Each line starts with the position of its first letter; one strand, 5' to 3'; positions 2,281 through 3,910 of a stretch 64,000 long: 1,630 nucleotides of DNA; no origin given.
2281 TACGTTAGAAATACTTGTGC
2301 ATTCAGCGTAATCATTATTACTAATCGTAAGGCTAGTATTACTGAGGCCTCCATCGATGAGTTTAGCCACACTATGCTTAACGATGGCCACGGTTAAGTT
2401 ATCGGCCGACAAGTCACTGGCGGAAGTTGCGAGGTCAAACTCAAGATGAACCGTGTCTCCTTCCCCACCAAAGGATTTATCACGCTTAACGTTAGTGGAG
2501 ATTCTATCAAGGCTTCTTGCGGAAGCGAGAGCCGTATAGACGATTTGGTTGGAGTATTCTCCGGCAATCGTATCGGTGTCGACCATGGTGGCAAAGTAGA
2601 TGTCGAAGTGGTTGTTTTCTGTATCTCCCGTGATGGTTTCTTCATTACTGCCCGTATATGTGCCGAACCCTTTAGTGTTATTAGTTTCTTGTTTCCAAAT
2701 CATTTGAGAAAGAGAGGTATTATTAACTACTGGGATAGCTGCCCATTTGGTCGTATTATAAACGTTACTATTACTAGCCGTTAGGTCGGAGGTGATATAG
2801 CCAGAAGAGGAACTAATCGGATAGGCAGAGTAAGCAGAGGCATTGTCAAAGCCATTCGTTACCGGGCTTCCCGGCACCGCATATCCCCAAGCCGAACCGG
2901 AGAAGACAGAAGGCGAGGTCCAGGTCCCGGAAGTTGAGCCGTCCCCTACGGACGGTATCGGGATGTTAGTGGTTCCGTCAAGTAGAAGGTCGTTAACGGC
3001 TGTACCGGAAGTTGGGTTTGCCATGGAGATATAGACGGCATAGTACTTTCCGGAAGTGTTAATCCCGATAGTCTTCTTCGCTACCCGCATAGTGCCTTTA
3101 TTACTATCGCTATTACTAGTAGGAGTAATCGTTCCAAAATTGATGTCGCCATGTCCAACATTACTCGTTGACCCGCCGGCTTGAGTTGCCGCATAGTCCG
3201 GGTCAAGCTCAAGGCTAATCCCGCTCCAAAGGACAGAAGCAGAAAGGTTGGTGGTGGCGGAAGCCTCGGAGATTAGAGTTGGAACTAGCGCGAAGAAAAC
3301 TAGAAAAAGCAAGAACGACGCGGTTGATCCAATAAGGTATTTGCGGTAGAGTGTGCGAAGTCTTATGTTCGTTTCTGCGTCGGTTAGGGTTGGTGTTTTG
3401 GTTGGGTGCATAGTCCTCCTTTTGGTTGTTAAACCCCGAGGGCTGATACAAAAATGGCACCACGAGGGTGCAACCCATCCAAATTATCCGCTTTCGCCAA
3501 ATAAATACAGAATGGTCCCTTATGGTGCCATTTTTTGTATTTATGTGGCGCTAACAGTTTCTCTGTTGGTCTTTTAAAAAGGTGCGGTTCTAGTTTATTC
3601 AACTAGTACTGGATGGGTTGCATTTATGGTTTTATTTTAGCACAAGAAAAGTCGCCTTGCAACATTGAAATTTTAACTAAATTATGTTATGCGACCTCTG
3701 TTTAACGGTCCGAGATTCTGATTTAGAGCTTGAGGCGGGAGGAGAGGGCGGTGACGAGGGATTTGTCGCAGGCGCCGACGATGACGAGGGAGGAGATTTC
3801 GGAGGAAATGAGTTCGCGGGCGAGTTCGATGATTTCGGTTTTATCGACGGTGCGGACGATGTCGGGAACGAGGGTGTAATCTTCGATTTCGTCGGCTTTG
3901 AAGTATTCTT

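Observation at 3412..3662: Conserved structured 5' leader upstream of both surface-protein paralogs with a compensatory base-pair change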

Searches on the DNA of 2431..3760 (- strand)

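Call 7: search_rna_families(source=window, start=3380, end=3760, threshold=evalue, max_evalue=10)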
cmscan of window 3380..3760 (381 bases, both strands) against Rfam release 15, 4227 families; matches with E-value up to 10: 1.
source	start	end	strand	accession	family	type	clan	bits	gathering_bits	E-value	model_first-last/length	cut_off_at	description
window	3448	3537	-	RF01418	HIV_POL-1_SL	Cis-reg;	-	13.9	54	6.9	1-113/113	no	HIV pol-1 stem loop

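Call 61: search_rna_families(sources=[L001, L004, L005, L006, L007, L008, L009, L010, L011, L012, L014, L039, L044, L058, L065, L100, L101, L128], threshold=gathering)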
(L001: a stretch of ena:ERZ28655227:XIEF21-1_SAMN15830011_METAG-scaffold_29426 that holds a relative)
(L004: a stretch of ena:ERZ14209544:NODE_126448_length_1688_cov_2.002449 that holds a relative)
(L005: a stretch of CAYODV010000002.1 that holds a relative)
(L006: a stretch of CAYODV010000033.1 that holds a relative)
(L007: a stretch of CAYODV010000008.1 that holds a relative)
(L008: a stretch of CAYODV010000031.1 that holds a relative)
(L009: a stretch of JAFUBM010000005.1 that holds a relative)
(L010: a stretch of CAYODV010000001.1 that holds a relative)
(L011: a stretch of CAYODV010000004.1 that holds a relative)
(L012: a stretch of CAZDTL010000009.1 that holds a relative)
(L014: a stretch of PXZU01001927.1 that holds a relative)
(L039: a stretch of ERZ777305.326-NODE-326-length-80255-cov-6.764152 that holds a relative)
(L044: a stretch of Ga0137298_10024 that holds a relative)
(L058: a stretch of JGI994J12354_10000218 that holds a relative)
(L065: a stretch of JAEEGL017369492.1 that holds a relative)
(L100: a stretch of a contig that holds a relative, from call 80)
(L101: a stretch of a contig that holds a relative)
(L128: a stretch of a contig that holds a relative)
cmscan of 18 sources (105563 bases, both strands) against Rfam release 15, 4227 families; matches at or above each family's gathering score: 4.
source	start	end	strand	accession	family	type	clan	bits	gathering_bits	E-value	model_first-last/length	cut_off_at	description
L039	2085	2157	-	RF00005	tRNA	Gene; tRNA;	CL00001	63.8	29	2.7e-11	1-71/71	no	tRNA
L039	3016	3097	-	RF00005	tRNA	Gene; tRNA;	CL00001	63.2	29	3.8e-11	1-71/71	no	tRNA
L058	2793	2864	+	RF00005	tRNA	Gene; tRNA;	CL00001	57.7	29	1.3e-09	1-71/71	no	tRNA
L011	1237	1285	+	RF02975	DUF3800-XI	Gene; sRNA;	-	51.4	37.8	2.9e-08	1-48/48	no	DUF3800-XI RNA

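Call 77: build_rna_model(alignment_id=A4, structure=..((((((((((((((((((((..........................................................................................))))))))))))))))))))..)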
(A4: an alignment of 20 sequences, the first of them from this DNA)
Model R1 built from alignment A4 (20 sequences, 134 columns); structure: as given.
model positions 97; base pairs 20; branch points 0; effective number of sequences 9.47; information 0.59 bits per position. Calibrated on 0.2 Mb of random sequence (short: E-values are rough).
structure used (alignment columns):
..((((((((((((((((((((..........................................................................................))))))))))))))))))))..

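Call 78: search_with_rna_model(model_id=R1, source=window, max_evalue=10)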
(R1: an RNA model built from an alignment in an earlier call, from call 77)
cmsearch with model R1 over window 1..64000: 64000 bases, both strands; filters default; matches with E-value up to 10: 6.
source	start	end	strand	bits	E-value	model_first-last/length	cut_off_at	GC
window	3446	3539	-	61.2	8.3e-15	1-97/97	no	0.41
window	31750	31847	-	60.7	1.2e-14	1-97/97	no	0.39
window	3446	3539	+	38.2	3.7e-08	1-97/97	no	0.41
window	31750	31847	+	19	0.013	1-97/97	no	0.39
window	4700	4779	+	17.9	0.025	1-97/97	no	0.5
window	53857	53908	-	11.4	1.9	23-75/97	no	0.4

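Call 80: search_with_rna_model(model_id=R1, sources=[L001, L002, L003, L004, L005, L006, L007, L008, L009, L010, L011, L012, L013, L014, L015, L016, L017, L018, L019, L020, L021, L022, L023, L024, L025, L026, L027, L028, L029, L030, L031, L032, L033, L034, L035, L036, L037, L038, L039, L040, L041, L042, L043, L044, L045, L046, L047, L048, L049, L050, L051, L052, L053, L054, L055, L056, L057, L058, L059, L060, L061, L062, L063, L064, L065, L066, L067, L068, L069, L070, L071, L072, L073, L074, L075, L076, L077, L078, L079, L080, L081, L082, L083, L084, L085, L086, L087, L088, L089, L090, L091, L092, L093, L094, L095, L096, L097, L098, L099, L100], max_evalue=0.01)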
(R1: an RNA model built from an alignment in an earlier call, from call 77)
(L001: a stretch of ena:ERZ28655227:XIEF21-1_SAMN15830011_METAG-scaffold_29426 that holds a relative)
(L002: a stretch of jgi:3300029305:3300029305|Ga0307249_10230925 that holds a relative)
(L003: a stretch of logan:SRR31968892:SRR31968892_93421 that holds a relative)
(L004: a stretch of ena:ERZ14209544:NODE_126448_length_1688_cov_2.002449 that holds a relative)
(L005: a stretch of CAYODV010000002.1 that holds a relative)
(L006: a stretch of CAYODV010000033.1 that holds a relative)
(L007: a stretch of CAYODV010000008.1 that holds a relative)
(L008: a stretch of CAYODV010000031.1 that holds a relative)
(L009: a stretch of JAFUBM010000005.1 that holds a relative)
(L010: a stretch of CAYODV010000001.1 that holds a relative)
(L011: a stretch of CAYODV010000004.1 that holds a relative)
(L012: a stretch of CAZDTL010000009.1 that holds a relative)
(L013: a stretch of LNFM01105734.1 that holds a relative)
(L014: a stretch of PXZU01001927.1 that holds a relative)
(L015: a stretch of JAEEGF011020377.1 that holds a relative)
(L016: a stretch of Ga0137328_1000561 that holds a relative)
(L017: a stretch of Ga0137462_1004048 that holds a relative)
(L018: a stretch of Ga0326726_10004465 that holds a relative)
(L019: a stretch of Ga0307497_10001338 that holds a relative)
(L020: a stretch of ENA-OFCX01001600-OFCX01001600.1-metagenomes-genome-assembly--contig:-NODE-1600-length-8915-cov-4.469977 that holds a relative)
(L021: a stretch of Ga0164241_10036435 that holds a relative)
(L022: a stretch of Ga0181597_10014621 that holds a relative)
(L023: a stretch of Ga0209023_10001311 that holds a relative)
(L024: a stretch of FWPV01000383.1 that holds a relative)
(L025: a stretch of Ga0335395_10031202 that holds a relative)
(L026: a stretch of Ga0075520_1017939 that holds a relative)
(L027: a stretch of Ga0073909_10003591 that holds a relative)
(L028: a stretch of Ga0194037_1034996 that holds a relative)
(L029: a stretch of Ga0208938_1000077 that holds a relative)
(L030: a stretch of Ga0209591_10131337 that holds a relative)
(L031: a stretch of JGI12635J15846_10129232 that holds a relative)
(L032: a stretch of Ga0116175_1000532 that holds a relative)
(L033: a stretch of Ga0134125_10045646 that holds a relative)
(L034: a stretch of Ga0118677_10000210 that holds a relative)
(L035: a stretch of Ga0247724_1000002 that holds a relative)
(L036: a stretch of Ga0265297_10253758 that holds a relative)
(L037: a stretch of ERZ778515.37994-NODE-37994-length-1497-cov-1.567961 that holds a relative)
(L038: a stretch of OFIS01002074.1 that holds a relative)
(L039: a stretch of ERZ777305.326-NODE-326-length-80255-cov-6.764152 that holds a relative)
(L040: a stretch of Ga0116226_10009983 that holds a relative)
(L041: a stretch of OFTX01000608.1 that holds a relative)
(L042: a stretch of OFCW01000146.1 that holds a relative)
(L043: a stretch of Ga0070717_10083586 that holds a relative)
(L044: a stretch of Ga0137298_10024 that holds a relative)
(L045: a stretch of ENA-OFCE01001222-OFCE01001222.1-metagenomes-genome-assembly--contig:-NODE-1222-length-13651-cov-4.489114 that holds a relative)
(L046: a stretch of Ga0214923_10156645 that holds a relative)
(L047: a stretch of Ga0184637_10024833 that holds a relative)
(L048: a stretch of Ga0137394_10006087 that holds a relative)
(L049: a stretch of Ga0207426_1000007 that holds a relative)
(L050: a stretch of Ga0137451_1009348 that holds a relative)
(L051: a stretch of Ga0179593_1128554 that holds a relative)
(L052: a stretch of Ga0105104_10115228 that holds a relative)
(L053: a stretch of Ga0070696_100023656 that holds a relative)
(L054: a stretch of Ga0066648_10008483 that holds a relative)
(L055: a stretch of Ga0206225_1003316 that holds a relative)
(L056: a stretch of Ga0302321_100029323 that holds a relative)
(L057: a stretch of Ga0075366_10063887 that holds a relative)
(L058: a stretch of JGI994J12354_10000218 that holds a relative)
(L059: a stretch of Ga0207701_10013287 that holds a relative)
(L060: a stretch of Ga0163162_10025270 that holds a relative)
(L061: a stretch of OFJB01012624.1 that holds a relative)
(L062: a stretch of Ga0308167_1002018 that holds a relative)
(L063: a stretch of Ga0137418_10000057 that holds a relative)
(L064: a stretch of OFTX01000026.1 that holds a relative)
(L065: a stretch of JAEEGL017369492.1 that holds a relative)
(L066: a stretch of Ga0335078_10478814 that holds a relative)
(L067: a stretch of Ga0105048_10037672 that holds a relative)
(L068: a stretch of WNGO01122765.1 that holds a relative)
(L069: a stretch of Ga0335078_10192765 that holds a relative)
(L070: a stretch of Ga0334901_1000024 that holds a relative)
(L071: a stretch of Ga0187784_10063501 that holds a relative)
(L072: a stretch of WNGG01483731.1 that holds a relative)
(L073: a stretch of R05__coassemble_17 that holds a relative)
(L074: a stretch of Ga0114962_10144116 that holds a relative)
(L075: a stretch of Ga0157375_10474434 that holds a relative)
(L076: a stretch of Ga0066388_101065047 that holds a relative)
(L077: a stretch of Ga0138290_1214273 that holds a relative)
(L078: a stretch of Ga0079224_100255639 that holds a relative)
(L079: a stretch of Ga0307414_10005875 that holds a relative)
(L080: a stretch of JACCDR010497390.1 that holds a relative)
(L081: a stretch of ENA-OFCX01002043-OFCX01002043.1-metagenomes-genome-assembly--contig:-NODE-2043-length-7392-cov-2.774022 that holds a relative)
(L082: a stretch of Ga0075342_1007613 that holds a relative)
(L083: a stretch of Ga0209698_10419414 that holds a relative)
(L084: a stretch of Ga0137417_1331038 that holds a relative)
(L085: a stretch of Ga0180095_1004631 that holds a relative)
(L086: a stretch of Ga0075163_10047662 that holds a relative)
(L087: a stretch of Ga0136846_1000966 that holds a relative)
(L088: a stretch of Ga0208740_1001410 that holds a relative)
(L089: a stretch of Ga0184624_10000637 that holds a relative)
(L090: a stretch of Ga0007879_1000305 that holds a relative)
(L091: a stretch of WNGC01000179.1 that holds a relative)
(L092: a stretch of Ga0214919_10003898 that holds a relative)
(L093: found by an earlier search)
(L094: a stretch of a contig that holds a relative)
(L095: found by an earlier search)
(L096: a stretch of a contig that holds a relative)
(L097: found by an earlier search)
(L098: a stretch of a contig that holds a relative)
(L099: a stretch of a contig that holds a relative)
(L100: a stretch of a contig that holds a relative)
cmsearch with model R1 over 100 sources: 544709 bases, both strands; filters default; matches with E-value up to 0.01: 86.
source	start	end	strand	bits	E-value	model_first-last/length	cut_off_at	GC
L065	176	270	-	74.4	1.1e-17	1-97/97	no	0.39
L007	2365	2460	+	73.9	1.6e-17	1-97/97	no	0.46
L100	432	527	-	73.6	1.8e-17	1-97/97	no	0.39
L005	2362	2461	+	71.7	6.5e-17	1-97/97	no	0.47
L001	427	524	+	70.1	1.9e-16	1-97/97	no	0.43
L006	692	787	+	68.6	5.4e-16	1-97/97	no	0.53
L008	2293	2392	+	65.6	3.8e-15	1-97/97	no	0.43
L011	2293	2423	+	65.2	5.1e-15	1-97/97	no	0.5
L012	2344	2458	+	65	5.6e-15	1-97/97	no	0.45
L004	160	285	+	61.1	7.5e-14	1-97/97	no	0.51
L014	873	962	+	60.4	1.2e-13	1-97/97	no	0.47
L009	2249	2344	+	59.4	2.3e-13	1-97/97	no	0.45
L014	161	253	+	58.3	5e-13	1-97/97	no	0.48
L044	1202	1294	+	57.7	7.3e-13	1-97/97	no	0.49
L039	5476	5576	-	56.5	1.6e-12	1-97/97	no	0.5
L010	2404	2500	+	56.4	1.7e-12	1-97/97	no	0.42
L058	4629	4713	-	47.6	6.1e-10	1-97/97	no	0.51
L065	176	270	+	43.2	1.1e-08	1-97/97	no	0.39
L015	2634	2679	-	34.7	3.2e-06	51-97/97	5'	0.39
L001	427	524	-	32.6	1.2e-05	1-97/97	no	0.43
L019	105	140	-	32.1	1.8e-05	1-97/97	no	0.53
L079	1122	1215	+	32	1.9e-05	1-97/97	no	0.61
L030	803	838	+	31.9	2e-05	1-97/97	no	0.58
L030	803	838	-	31.9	2e-05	1-97/97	no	0.58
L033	3171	3206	-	31.9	2e-05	1-97/97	no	0.53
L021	3636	3671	-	31.9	2e-05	1-97/97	no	0.53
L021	3636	3671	+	31.9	2e-05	1-97/97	no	0.53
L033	3171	3206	+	31.9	2e-05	1-97/97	no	0.53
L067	4754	4789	-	31.8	2.1e-05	1-97/97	no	0.53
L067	4754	4789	+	31.8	2.1e-05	1-97/97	no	0.53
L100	432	527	+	31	3.6e-05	1-97/97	no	0.39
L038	3247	3282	+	30.8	4.1e-05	1-97/97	no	0.5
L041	4630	4665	-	30.8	4.1e-05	1-97/97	no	0.5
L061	1910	1945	+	30.8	4.1e-05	1-97/97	no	0.5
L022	263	298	-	30.8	4.1e-05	1-97/97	no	0.44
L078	810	845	+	30.5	5.2e-05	1-97/97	no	0.56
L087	158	193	+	30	7.2e-05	1-97/97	no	0.47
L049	1345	1380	+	29.7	8.6e-05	1-97/97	no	0.47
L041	4630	4665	+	29.7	8.7e-05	1-97/97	no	0.5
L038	3247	3282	-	29.7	8.7e-05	1-97/97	no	0.5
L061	1910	1945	-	29.7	8.7e-05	1-97/97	no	0.5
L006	691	787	-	29.5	9.8e-05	1-97/97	no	0.53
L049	1345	1380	-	29.5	0.0001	1-97/97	no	0.47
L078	810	845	-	29.3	0.00011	1-97/97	no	0.56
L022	263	298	+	28.9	0.00014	1-97/97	no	0.44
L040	3593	3628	+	28.9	0.00015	1-97/97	no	0.58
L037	1468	1497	-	28.8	0.00016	68-97/97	5'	0.5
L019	105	140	+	28.8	0.00016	1-97/97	no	0.53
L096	432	467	+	28.6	0.00018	1-97/97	no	0.5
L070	4246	4281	+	28.4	0.0002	1-97/97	no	0.53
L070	4246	4281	-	28.4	0.0002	1-97/97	no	0.53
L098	5805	5840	-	28.3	0.00021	1-97/97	no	0.47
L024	8300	8342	+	27.9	0.00028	1-97/97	no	0.44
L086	768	803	+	27.2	0.00046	1-97/97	no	0.56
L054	3307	3342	+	27.1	0.00048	1-97/97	no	0.42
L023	6884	6919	+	27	0.00051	1-97/97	no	0.5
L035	104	139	-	26.5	0.00073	1-97/97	no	0.5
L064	12482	12517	+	26.2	0.00088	1-97/97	no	0.5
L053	129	164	+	25.7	0.0012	1-97/97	no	0.44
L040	3593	3628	-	25.6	0.0013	1-97/97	no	0.58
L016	1848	1895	+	25.6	0.0014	1-97/97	no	0.62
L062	7744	7779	-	25.3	0.0016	1-97/97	no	0.47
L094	492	527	-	25.3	0.0016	1-97/97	no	0.39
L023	6884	6919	-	25.3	0.0016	1-97/97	no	0.5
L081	4886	4921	+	25.2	0.0017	1-97/97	no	0.42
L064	12482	12517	-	24.9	0.0021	1-97/97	no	0.5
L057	1961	1996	+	24.8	0.0022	1-97/97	no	0.5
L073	716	751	-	24.7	0.0024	1-97/97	no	0.39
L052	557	592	+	24.6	0.0026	1-97/97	no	0.56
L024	5108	5143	-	24.6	0.0026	1-97/97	no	0.58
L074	33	142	-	24.5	0.0027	1-97/97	no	0.49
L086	768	803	-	24.4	0.003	1-97/97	no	0.56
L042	11328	11363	-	24.3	0.0032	1-97/97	no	0.53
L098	5805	5840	+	24.2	0.0033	1-97/97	no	0.47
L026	2945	2980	-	24.2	0.0034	1-97/97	no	0.5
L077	766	878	-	24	0.0038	1-97/97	no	0.46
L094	492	527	+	23.8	0.0045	1-97/97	no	0.39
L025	1585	1620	+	23.6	0.0051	1-97/97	no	0.56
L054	3307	3342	-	23.5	0.0052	1-97/97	no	0.42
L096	432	467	-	23.5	0.0053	1-97/97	no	0.5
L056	1243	1278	-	23.5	0.0055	1-97/97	no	0.47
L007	2365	2460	-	23.3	0.0061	1-97/97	no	0.46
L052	557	592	-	23.1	0.007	1-97/97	no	0.56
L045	2410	2445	+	22.9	0.0079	1-97/97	no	0.47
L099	5922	5957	+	22.6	0.0094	1-97/97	no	0.53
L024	5108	5143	+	22.6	0.0094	1-97/97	no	0.58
